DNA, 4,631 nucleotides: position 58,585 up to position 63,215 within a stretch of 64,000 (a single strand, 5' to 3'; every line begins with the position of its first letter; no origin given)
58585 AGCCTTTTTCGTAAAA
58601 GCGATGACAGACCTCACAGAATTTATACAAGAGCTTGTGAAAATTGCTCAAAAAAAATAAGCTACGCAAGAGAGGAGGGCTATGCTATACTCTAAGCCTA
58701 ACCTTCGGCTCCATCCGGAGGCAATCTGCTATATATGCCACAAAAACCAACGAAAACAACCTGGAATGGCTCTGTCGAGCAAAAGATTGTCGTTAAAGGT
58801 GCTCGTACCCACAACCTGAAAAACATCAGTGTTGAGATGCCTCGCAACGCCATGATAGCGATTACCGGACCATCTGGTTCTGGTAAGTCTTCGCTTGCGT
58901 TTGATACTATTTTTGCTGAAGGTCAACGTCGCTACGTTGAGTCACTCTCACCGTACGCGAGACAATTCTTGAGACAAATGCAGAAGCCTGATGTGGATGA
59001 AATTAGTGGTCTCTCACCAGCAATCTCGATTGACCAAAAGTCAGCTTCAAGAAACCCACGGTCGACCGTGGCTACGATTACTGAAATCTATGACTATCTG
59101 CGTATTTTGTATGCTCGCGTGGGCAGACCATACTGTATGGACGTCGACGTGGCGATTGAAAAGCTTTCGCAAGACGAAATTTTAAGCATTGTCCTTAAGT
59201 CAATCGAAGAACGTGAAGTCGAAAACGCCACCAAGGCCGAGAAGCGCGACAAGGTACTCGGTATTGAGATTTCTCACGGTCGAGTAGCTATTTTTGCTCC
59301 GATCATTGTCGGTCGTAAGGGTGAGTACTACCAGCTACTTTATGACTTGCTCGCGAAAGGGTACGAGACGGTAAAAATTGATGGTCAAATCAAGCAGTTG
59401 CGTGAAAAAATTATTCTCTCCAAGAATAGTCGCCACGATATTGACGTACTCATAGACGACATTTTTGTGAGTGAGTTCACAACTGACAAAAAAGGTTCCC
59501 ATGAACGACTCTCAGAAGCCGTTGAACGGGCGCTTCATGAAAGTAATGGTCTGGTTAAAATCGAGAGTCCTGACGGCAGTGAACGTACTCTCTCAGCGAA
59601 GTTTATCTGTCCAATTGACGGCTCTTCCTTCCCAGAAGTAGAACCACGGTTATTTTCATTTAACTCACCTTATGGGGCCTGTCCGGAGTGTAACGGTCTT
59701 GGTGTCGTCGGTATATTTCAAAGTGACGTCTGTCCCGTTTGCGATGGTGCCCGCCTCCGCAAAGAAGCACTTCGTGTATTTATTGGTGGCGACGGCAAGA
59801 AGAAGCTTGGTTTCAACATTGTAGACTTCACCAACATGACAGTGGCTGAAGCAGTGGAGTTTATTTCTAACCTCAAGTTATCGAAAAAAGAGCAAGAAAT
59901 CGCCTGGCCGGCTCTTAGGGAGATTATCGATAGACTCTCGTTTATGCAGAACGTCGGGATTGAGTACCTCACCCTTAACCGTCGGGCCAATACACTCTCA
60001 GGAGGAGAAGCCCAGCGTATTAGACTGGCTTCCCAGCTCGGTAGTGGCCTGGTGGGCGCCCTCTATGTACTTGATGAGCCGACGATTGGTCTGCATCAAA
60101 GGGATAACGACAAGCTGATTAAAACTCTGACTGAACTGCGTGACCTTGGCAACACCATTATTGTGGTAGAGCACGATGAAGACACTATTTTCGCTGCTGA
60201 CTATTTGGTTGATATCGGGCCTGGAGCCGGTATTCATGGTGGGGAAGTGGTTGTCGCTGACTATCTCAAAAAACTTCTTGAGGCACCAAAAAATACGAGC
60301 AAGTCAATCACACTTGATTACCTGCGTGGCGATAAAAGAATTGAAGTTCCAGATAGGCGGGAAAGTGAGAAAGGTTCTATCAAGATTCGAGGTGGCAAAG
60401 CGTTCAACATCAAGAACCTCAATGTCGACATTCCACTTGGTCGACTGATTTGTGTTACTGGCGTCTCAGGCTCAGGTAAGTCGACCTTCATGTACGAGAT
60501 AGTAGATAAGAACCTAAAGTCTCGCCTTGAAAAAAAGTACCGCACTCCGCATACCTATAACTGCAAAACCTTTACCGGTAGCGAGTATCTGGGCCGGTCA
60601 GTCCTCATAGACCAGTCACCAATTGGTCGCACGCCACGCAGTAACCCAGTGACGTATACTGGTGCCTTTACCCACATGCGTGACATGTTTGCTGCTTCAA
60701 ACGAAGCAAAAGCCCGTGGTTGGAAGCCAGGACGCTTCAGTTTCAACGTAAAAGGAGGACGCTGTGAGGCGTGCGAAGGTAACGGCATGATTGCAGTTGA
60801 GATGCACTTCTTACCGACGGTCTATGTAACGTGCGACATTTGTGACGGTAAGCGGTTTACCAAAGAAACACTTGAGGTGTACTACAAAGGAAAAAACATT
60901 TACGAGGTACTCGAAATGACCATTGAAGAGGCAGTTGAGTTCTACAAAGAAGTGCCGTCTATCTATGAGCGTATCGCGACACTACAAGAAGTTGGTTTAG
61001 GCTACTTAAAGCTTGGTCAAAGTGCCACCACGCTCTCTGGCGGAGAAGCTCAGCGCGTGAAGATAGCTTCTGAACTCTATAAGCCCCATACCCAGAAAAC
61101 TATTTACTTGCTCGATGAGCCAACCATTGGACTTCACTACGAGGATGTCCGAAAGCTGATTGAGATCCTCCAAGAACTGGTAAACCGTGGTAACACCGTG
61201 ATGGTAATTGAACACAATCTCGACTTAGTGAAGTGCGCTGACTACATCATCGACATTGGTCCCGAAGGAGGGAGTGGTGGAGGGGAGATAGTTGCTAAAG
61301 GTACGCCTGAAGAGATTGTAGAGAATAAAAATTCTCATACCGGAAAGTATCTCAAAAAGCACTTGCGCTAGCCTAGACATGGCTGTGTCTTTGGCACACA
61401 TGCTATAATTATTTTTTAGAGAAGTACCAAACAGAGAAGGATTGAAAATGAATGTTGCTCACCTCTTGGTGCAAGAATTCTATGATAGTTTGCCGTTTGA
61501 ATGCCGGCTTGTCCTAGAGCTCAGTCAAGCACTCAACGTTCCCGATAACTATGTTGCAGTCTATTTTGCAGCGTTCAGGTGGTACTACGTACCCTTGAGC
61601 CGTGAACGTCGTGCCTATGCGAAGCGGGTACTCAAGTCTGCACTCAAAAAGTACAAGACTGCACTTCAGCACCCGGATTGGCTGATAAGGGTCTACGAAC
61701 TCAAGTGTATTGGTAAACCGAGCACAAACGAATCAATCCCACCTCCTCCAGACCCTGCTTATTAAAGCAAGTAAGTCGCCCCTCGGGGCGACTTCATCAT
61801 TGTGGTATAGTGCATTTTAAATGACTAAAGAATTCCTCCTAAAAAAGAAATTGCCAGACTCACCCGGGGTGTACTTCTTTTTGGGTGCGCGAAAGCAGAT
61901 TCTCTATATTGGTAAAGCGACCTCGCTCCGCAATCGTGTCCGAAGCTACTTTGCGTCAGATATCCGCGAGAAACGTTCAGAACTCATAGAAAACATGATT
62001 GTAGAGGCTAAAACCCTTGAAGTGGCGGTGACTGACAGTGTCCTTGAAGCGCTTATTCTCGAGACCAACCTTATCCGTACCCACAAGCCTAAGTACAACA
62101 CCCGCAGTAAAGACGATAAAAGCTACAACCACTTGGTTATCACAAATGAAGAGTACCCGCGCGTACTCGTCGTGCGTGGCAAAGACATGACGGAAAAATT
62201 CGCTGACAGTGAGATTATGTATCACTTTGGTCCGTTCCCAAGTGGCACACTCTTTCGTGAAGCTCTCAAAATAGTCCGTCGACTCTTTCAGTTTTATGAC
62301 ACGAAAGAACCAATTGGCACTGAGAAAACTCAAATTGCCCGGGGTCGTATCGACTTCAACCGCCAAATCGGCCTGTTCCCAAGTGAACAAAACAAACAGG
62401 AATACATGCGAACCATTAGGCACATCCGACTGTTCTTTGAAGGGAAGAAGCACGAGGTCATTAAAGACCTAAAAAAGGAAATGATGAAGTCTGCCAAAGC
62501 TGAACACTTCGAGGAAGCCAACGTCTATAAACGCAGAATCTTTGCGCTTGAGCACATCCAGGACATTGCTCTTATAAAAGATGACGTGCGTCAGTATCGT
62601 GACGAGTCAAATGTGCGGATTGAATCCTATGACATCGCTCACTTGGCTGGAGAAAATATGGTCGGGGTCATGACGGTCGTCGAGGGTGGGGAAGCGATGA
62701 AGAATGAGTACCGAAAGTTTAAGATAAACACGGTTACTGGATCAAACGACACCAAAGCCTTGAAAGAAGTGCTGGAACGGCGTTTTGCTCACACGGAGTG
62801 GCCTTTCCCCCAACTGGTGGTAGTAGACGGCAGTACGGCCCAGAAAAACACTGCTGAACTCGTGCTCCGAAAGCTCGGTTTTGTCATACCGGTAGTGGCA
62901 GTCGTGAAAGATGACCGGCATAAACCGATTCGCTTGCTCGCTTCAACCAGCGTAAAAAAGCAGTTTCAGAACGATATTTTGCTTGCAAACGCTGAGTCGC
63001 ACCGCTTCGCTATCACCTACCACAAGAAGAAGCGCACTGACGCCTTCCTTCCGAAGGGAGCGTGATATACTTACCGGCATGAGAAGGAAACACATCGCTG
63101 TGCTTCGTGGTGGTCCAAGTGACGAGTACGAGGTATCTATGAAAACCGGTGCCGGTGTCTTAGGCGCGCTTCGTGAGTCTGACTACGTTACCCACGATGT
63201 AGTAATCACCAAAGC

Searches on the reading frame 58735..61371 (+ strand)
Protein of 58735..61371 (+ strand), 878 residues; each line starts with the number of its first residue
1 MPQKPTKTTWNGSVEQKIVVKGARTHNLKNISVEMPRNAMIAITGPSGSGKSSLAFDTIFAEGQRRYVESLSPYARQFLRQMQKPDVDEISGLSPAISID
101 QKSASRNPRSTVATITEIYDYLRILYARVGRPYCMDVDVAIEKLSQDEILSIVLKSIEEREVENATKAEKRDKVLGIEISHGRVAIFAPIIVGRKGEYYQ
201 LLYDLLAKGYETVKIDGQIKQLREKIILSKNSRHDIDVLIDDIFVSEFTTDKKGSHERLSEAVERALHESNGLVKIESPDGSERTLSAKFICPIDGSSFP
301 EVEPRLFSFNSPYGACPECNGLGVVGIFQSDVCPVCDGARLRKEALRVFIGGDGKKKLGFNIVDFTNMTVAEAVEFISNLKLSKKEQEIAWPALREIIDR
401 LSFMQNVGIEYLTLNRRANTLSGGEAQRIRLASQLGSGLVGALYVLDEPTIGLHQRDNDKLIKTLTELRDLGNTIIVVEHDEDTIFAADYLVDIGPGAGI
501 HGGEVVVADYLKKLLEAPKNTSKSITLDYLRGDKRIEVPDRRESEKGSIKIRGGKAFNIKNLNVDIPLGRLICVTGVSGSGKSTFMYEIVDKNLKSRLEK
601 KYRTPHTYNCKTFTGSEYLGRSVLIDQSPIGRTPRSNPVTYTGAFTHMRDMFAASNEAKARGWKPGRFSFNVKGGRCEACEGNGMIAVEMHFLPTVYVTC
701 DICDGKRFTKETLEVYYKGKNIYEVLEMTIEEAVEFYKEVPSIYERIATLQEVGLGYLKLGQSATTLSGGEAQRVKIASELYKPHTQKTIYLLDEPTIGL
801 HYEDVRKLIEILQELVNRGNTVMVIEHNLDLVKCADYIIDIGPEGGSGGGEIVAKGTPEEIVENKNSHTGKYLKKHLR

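Call 3: search_protein_families(library=pfam, proteins=[window:58735-61371:+], max_evalue=0.01)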
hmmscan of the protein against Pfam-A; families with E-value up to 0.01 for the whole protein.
window:58735-61371:+ (878 aa): 30 families (the best 25 are shown)
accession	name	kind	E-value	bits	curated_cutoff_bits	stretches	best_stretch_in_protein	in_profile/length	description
PF00005.33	ABC_tran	-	1.2e-23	84.7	25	3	742-797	84-136/137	ABC transporter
PF17760.6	UvrA_inter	-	5.2e-22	78.2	23.3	1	182-279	17-108/109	UvrA interaction domain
PF02463.25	SMC_N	-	1.7e-11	44.4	40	0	17-65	4-51/220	RecF/RecN/SMC N terminal domain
PF13304.12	AAA_21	-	3.2e-10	41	27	1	773-824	243-295/304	AAA domain, putative AbiEii toxin, Type IV TA system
PF20720.3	nSTAND3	-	5.7e-09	36.3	27.2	1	193-272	29-104/155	Novel STAND NTPase 3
PF13555.12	AAA_29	-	8.9e-08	32.2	27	1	32-54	16-38/61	P-loop containing region of AAA domain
PF05729.18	NACHT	-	2.4e-06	27.9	26.7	1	570-617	1-49/167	NACHT domain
PF13191.12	AAA_16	-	2.5e-06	28.5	32.6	0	37-94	23-86/167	AAA ATPase domain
PF00684.25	DnaJ_CXXCXGXG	-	7.1e-06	26.6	32.7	0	676-707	17-51/65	DnaJ central domain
PF13175.12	AAA_15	-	9.9e-06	25.8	32.1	0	784-823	325-365/374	AAA ATPase domain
PF20703.3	nSTAND1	-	1.2e-05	25.6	27.1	1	24-61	19-56/379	Novel STAND NTPase 1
PF00485.24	PRK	-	5.6e-05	23.5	22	0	571-591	1-21/196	Phosphoribulokinase / Uridine kinase family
PF13479.12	AAA_24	-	5.7e-05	23.5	27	0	38-56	2-20/195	AAA domain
PF13401.12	AAA_22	-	6.1e-05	23.8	27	0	570-601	6-33/130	AAA domain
PF13173.12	AAA_14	-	0.00013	22.4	27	0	570-601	3-36/129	AAA domain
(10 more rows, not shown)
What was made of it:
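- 58735..61371 (+): uvrA. Pfam UvrA_inter, ABC_tran (call 3)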

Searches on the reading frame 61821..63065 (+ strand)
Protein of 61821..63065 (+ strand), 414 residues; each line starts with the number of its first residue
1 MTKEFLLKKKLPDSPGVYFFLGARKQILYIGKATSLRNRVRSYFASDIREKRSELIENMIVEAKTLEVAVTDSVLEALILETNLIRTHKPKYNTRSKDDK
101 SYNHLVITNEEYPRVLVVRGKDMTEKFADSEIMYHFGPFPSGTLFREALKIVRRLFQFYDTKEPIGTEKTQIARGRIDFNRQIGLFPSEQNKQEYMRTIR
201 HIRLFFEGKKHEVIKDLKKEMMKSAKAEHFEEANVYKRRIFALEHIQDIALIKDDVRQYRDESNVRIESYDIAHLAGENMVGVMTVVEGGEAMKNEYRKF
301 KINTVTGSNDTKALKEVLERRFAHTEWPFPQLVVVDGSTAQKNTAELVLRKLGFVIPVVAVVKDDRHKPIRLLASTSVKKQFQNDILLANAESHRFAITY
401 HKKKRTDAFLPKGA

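Call 31: search_protein_families(library=pfam, proteins=[window:61821-63065:+], max_evalue=0.001)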
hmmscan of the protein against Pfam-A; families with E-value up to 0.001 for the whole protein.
window:61821-63065:+ (414 aa): 3 families
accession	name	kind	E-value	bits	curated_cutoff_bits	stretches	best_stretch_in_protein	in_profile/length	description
PF08459.17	UvrC_RNaseH_dom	-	1.8e-31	109.6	22.3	1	264-398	10-159/159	UvrC RNAse H endonuclease domain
PF01541.30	GIY-YIG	-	2.2e-08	34.7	22.6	1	15-93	2-78/78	GIY-YIG catalytic domain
PF02151.25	UVR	-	3.1e-05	24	21.5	1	212-245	2-35/36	UvrB/uvrC motif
